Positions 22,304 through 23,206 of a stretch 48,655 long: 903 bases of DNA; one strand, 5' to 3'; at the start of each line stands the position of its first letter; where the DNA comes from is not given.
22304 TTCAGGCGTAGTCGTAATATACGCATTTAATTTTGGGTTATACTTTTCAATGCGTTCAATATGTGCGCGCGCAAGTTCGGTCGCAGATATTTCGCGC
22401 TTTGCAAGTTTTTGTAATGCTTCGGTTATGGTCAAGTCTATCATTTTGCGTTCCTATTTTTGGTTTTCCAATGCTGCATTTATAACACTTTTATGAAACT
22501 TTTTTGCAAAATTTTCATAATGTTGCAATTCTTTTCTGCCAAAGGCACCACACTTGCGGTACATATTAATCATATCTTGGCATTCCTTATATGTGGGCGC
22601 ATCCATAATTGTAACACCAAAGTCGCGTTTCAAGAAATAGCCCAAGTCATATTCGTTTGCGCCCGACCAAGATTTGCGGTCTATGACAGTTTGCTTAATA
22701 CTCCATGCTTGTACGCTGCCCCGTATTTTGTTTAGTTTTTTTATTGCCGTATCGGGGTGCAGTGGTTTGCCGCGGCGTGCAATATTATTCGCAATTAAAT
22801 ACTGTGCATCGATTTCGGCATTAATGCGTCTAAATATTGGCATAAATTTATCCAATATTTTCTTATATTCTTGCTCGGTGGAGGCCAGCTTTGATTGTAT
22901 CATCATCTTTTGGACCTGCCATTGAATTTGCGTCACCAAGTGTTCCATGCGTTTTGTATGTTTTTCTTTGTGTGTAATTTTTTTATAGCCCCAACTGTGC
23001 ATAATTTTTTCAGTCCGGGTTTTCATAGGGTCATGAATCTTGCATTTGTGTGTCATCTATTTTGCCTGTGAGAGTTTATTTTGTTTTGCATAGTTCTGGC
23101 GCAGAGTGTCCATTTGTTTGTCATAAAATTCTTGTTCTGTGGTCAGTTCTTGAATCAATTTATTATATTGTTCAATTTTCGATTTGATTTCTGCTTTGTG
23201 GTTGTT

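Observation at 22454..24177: Four-gene cassette of unknown function wedged inside the gatCAB operon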

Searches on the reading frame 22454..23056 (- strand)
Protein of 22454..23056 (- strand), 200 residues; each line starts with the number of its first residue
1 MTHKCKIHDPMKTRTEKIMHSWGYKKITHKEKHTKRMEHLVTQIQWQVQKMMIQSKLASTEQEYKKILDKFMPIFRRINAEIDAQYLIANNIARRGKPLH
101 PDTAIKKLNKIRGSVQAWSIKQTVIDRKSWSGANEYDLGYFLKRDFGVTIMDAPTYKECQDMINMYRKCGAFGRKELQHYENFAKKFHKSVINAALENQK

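Call 3: search_protein_families(library=pfam, proteins=[window:22454-23056:-], max_evalue=1)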
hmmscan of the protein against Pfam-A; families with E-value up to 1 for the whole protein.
window:22454-23056:- (200 aa): 1 family
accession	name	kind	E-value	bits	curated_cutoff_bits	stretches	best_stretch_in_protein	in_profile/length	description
PF14991.11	MLANA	-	0.028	15.1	27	1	22-81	50-109/117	Protein melan-A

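Call 4: search_protein_families(library=phrogs, proteins=[window:22454-23056:-], max_evalue=1)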
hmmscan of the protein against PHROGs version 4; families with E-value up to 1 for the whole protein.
window:22454-23056:- (200 aa): 1 family
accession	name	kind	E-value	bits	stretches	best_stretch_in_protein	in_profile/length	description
phrog_11148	-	unknown function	0.12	13.4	0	178-191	32-45/54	-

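Call 5: search_protein_families(library=padloc, proteins=[window:22454-23056:-], max_evalue=1)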
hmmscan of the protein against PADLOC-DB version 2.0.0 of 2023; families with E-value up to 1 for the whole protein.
window:22454-23056:- (200 aa): 0 families

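Call 6: search_protein_families(library=ncbifam, proteins=[window:22454-23056:-], max_evalue=1)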
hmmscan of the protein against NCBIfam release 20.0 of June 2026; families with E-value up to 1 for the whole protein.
window:22454-23056:- (200 aa): 0 families

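Call 34: find_homologous_proteins(query=A2, max_evalue=0.01)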
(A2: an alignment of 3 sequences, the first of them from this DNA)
Query A2 (3 sequences) (200 aa, profile of the alignment): 61 proteins with E <= 0.01 among 1242 candidates.
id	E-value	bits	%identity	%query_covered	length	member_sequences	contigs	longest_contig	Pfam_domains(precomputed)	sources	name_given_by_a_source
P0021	1.1e-90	321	98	100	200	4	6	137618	-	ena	-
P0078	8.4e-72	259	30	62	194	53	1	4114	-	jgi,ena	-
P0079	4.1e-69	250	29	62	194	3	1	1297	-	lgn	-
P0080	7.9e-69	250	29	62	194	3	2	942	-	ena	-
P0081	1.4e-67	245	28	62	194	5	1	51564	-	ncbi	-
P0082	1.8e-67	245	92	82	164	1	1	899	-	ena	-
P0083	1.6e-65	239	28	62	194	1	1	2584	-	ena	-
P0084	7.5e-65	237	28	62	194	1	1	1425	-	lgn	-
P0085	4.9e-64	234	28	62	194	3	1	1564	-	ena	-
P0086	5.1e-64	234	28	62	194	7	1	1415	-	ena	-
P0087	2.1e-56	209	34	44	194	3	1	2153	-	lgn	-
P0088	7.9e-56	207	38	23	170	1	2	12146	-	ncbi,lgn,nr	ncbi:MAG: hypothetical protein MJ165_03415 [Alphaproteobacteria bacterium]|nr:hypothetical protein [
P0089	5.1e-55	204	62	97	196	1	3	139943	-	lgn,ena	-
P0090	1.6e-51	193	40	23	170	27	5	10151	-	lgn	-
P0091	1.8e-50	190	42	23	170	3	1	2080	-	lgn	-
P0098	3.2e-33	133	41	98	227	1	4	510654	-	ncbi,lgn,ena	-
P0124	5.9e-22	96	30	63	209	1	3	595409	-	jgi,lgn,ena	-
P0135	4.3e-12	64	53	20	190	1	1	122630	-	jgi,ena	-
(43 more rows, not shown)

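Call 35: find_encoding_contigs(protein=P0098, flank=4000, max_places=2)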
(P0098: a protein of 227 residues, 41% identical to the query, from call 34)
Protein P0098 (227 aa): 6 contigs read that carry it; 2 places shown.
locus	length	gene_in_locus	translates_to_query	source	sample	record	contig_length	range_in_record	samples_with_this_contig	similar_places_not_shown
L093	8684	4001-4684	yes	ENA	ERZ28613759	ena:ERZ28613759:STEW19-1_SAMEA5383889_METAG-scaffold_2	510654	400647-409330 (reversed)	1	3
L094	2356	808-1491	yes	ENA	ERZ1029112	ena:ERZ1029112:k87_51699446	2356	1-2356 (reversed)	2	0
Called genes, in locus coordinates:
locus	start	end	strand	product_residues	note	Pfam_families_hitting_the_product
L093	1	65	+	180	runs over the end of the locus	-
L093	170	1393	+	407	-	PF19295:SufBD_N, PF01458:SUFBD_core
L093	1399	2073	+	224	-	PF02463:SMC_N, PF00005:ABC_tran, PF13304:AAA_21 (faint)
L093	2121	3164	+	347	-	PF01594:AI-2E_transport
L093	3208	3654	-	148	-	PF03652:RuvX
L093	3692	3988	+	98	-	PF02686:GatC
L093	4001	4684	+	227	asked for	-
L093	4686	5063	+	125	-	-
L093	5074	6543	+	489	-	PF01425:Amidase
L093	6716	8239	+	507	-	PF02934:GatB_N, PF02637:GatB_Yqey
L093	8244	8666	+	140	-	-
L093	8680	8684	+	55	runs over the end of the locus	-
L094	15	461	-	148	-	PF03652:RuvX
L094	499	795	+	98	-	PF02686:GatC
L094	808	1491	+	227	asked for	-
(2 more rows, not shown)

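Call 36: find_encoding_contigs(protein=P0124, flank=4000, max_places=2)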
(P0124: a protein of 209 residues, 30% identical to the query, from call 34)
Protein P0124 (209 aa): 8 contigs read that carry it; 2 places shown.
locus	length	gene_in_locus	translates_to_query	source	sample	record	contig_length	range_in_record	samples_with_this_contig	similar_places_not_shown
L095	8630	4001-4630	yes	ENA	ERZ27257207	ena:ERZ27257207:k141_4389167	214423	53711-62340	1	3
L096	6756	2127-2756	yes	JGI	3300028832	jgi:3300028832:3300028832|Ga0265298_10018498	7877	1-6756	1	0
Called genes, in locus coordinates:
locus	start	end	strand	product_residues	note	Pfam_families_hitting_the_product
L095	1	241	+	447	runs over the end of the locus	PF19295:SufBD_N, PF01458:SUFBD_core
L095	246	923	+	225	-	PF02463:SMC_N (faint), PF00005:ABC_tran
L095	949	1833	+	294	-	-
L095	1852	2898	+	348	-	PF01594:AI-2E_transport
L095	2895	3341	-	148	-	PF03652:RuvX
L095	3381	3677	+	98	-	PF02686:GatC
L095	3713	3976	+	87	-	-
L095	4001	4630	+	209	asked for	-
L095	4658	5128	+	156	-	-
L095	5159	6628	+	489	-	PF01425:Amidase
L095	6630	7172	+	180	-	-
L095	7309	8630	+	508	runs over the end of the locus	PF02934:GatB_N, PF02637:GatB_Yqey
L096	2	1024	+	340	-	?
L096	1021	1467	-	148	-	PF03652:RuvX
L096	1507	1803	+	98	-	PF02686:GatC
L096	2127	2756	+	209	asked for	-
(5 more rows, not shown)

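Call 37: find_encoding_contigs(protein=P0135, flank=4000, max_places=2)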
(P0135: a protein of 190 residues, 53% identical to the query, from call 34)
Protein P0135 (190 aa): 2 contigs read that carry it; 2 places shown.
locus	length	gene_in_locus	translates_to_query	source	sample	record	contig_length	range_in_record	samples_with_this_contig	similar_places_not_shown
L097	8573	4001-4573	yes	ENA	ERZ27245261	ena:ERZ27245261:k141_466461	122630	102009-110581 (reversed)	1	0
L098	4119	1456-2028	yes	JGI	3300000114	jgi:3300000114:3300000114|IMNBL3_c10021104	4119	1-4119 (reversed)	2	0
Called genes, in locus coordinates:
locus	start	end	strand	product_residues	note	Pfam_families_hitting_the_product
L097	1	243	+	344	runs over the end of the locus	-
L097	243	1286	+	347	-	PF01594:AI-2E_transport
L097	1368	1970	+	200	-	PF01476:LysM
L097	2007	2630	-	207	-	PF01612:DNA_pol_A_exo1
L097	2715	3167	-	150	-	PF03652:RuvX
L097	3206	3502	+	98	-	PF02686:GatC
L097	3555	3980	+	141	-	-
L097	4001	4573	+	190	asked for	-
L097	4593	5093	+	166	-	-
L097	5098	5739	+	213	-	-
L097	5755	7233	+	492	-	PF01425:Amidase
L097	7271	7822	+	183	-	-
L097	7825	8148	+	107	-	PF03091:CutA1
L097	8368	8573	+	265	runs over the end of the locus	PF13489:Methyltransf_23, PF13649:Methyltransf_25, PF13847:Methyltransf_31, PF08241:Methyltransf_11, PF08242:Methyltransf_12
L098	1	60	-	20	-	?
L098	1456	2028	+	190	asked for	-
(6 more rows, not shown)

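Call 42: search_solved_structures(query=A3, max_evalue=10, show_alignments=2)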
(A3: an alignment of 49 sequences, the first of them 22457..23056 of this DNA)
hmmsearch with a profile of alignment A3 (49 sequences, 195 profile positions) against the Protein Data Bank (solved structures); distinct sequences matched with E-value up to 10: 10.
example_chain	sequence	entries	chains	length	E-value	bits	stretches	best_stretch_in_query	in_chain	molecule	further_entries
6bn1_A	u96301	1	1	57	0.13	15.2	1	12-45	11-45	Serine/threonine-protein kinase hippo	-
8wml_B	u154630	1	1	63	0.51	13.3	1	125-161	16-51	CHAT domain-containing protein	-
4v6m_A0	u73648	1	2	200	0.9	12.4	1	13-73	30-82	Apolipoprotein A-I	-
1av1_A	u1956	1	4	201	0.91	12.4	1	13-73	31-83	APOLIPOPROTEIN A-I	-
2msc_A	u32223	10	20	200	1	12.3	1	13-73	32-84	Apolipoprotein A-I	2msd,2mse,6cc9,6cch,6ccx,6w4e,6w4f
6pts_A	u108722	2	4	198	1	12.3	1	13-73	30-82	Apolipoprotein A-I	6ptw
7kjr_C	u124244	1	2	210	1.2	12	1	13-73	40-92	Apolipoprotein A-I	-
8eqs_C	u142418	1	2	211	1.2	12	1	13-73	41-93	Apolipoprotein A-I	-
3k2s_A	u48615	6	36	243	1.9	11.4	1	13-73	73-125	Apolipoprotein A-I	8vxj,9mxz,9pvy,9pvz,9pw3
6clz_B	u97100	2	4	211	3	10.7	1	14-68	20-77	Apolipoprotein A-I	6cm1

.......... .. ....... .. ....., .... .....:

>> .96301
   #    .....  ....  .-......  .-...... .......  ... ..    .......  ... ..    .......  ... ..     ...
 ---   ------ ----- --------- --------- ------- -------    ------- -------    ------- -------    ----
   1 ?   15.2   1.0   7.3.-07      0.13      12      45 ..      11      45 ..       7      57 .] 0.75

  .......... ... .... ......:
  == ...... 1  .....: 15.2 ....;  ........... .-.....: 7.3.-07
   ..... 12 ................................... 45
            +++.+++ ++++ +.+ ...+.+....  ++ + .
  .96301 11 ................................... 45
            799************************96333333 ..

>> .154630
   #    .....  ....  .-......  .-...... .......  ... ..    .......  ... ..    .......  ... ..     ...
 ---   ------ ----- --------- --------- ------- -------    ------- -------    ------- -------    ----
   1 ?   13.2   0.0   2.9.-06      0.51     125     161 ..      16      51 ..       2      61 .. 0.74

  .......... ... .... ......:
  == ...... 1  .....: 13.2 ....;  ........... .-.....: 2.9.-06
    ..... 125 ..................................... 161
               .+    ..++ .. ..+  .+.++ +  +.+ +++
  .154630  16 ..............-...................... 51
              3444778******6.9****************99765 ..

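Call 49: predict_structure(alignment_id=A3)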
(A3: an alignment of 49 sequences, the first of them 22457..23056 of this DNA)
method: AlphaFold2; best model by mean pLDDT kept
length: 200 residues; sequences in the alignment: 49
mean_pLDDT: 88.5   pTM: 0.83
mean pLDDT of the five models: 88.5, 88.3, 87.9, 87.3, 87.0
residues with pLDDT >= 90: 130; 70-90: 54; 50-70: 10; < 50: 6
segments of 3 or more residues with pLDDT < 50: 131-133
pLDDT, mean of each block of 10 residues (from residue 1): 66 86 88 94 96 94 94 93 97 96 95 90 80 70 95 90 91 91 92 74
secondary structure, 60 per line:
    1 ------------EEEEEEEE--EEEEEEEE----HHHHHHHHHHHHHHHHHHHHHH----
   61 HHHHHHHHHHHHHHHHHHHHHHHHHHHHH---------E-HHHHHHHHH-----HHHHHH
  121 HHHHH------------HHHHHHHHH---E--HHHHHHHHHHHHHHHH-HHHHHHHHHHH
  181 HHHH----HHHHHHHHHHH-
elements in order: E13-20 E23-30 H35-56 H61-89 H101-109 H115-125 H138-146 H153-168 H170-184 H189-199
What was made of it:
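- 22454..23056 (-): O4, 200 aa, pI 9.9. An orphan family with the conserved loop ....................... AlphaFold2 pLDDT 88.5, pTM 0.83: a beta-hairpin plus helical bundle (call 49).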

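Call 51: fold_search(model_id=the predicted structure, library=pdb)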
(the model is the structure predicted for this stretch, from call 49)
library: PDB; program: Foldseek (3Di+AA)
matches with E <= 10: 122; with E <= 0.001: 0
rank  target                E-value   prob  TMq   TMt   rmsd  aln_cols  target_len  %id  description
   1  3v2l                  6.9e-01  0.14  0.19  0.27  10.8       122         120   15  Structure of Anopheles gambiae odorant binding protein 20 bound to polyethylene glycol (released 2012-10-17)
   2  6egc                  1.3e+00  0.20  0.22  0.29  16.9       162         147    9  Single-chain version of 2L4HC2_23 (PDB 5J0K) (released 2019-05-29)
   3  9cvt_A                1.5e+00  0.08  0.22  0.27  17.4       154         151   12  Melbournevirus Mini variant Nucleosome (released 2025-07-30)
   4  5x93                  1.7e+00  0.03  0.15  0.10  31.7       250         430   11  Human endothelin receptor type-B in complex with antagonist K-8794 (released 2017-08-16)
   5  7vvy_H                2.0e+00  0.04  0.13  0.11  17.2       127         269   12  TRA module of NuA4 (released 2022-08-10)
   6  7zp0_E                2.2e+00  0.20  0.24  0.22  10.7       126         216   11  Crystal structure of CusS histidine kinase catalytic core from Escherichia coli (released 2022-08-31)
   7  9cp2_D                2.2e+00  0.06  0.12  0.10  15.3       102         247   16  Post-targeting aCASCADE Type IA CRISPR_Cas Surveillance Complexes (released 2025-07-23)
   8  9tvu_g                2.4e+00  0.08  0.12  0.14  12.8       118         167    7  Structure of the Chlamydomonas reinhardtii chlororibosome (released 2026-02-18)
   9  9cvt_B                2.5e+00  0.07  0.23  0.26   8.1       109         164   14  Melbournevirus Mini variant Nucleosome (released 2025-07-30)
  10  3ps0_C                2.7e+00  0.06  0.12  0.09  15.4        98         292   15  The structure of the CRISPR-associated protein, csa2, from Sulfolobus solfataricus (released 2011-04-20)
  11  6br8_A                2.8e+00  0.21  0.23  0.18   7.8        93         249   15  Structure of A6 reveals a novel lipid transporter (released 2018-06-20)
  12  9crp_F                2.8e+00  0.06  0.12  0.10  14.9        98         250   15  Post-targeting aCascade Type IA CRISPR-Cas Surveillance Complexes (released 2025-08-13)
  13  8xve_R                3.0e+00  0.04  0.13  0.09  15.6       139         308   10  Cryo-EM structure of ETBR bound with BQ3020 (released 2024-08-28)
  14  7xke_A                3.2e+00  0.01  0.13  0.11  19.3       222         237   11  Cryo-EM structure of DHEA-ADGRG2-FL-Gs complex (released 2022-08-10)
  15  9cro_G                3.4e+00  0.05  0.12  0.10  16.0       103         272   14  Post-targeting aCascade Type IA CRISPR-Cas Surveillance Complexes (released 2025-08-13)
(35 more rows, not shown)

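Call 57: find_related_loci(query=A3, collection=viral_contigs, flank=5000)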
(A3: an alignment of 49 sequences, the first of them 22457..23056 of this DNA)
Query A3 (200 aa) in viral_contigs; peptide patterns used: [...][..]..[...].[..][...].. (x = any residue, [..] = any of these).
17 stretches matched a pattern, but none encodes a relative of the query by tblastn (E <= 1e-3).

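Call 58: fold_search(model_id=the predicted structure, library=viral)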
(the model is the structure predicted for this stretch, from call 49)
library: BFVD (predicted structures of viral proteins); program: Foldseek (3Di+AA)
matches with E <= 10: 277; with E <= 0.001: 0
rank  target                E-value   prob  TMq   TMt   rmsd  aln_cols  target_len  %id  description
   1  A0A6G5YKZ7            1.0e-01  0.30  0.19  0.25  13.8       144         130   12  (no name in the UniProt tables at hand)
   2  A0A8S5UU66            2.7e-01  0.10  0.16  0.18  16.5       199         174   13  Uncharacterized protein [Myoviridae sp. ctvxP16]
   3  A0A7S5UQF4            5.1e-01  0.72  0.20  0.25   9.3        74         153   12  (no name in the UniProt tables at hand)
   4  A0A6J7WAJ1            5.1e-01  0.04  0.12  0.11  19.7       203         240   14  Uncharacterized protein [uncultured Caudovirales phage]
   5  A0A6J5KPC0            5.4e-01  0.35  0.28  0.21  16.9       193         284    8  Baseplate hub assembly protein, bacteriophage T4-like [uncultured Caudovirales phage]
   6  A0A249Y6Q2            6.0e-01  0.35  0.27  0.13  11.0       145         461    8  (no name in the UniProt tables at hand)
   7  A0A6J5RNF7            6.4e-01  0.15  0.12  0.15  13.2        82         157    5  Phage tail assembly chaperone protein [uncultured Caudovirales phage]
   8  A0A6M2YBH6            6.8e-01  0.14  0.20  0.30  13.1       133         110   13  (no name in the UniProt tables at hand)
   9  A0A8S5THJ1            7.2e-01  0.66  0.21  0.22   5.8        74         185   12  Uncharacterized protein [Myoviridae sp. ctIty1]
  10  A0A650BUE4            7.7e-01  0.69  0.25  0.18  15.9       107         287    6  EO3 [Micropterus dolomieu adomavirus 2]
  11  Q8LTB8                7.7e-01  0.30  0.18  0.37   7.8        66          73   20  Uncharacterized protein [Lactobacillus phage A2]
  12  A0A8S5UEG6            8.6e-01  0.18  0.22  0.28  16.2       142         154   15  Uncharacterized protein [Myoviridae sp. ctDvB7]
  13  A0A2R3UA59            1.1e+00  0.21  0.19  0.27   7.6        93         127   16  (no name in the UniProt tables at hand)
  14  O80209                1.2e+00  0.13  0.24  0.25  13.5       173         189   13  Uncharacterized protein [Methanobacterium phage psiM2]
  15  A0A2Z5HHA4            1.3e+00  0.44  0.17  0.38   7.5        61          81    6  (no name in the UniProt tables at hand)
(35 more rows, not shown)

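Call 66: search_protein_families(library=pfam, alignment_id=A3, max_evalue=0.01)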
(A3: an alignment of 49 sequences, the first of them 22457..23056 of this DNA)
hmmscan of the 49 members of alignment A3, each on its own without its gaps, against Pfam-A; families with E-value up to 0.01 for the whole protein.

A. member 1, window:22457-23056:- (200 aa): 0 families

B. families by the number of members that match (of 49 scanned): 5 families
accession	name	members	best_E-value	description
PF19176.5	DUF5858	1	0.001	Family of unknown function (DUF5858)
PF10234.14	Cluap1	1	0.0058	Clusterin-associated protein-1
PF15676.10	S6OS1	1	0.0066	Six6 opposite strand transcript 1 family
PF13874.11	Nup54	1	0.0071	Nucleoporin complex subunit 54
PF21085.3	CusS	1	0.0093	CusS sensor domain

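Call 98: search_dna_similar(query=window:22457-23056:-, collection=phages, mode=protein, max_evalue=0.01, max_rows=5)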
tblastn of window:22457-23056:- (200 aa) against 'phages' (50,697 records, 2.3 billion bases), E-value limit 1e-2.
No match.
